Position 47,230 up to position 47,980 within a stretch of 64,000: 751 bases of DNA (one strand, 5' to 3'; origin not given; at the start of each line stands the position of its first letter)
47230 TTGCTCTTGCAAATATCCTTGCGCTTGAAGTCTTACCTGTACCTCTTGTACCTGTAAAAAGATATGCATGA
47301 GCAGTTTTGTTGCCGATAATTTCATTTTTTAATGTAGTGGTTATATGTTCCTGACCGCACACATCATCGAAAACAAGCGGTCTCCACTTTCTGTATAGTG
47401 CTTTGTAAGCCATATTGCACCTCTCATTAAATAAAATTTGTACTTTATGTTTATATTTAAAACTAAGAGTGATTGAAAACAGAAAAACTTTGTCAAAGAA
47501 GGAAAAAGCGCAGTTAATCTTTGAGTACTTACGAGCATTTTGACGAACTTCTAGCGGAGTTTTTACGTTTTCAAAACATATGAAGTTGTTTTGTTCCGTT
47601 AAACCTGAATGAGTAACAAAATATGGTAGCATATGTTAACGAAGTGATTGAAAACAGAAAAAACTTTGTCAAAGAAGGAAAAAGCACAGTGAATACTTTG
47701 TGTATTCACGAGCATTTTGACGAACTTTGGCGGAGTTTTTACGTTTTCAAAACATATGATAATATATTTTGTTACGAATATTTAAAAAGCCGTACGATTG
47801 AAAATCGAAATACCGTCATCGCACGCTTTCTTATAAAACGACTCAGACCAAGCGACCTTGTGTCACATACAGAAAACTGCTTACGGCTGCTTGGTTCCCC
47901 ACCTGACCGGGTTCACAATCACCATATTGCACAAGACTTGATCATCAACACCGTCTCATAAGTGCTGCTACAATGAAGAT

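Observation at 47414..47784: SRP-RNA/dnaX spacer is built from two copies of a ~116-nt imperfect palindrome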

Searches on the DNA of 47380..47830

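Call 8: search_rna_families(source=window, start=47380, end=47830, threshold=evalue, max_evalue=10)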
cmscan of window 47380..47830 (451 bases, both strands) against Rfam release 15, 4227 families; matches with E-value up to 10: 6.
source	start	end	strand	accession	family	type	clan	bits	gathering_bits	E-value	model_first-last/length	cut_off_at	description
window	47652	47753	+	RF01742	lactis-plasmid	Gene; sRNA;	-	18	70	3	1-106/106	no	lactis-plasmid RNA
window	47561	47604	+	RF00700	mir-375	Gene; miRNA;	-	16.2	46.7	0.67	1-67/67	no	mir-375 microRNA precursor family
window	47589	47687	-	RF01208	snoR99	Gene; snRNA; snoRNA; HACA-box;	-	15.8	41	8.1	1-106/106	no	Small nucleolar RNA snoR99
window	47725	47803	+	RF00810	mir-85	Gene; miRNA;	-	15.2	68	5.2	1-82/82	no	mir-85 microRNA precursor family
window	47635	47763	+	RF00885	MIR821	Gene; miRNA;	-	13.7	249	3.9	1-275/275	no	MIR821 microRNA precursor family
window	47748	47794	-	RF02189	ST7-OT4_3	Gene; lncRNA;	-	10.9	50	3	258-302/302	no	ST7 overlapping transcript 4 conserved region 3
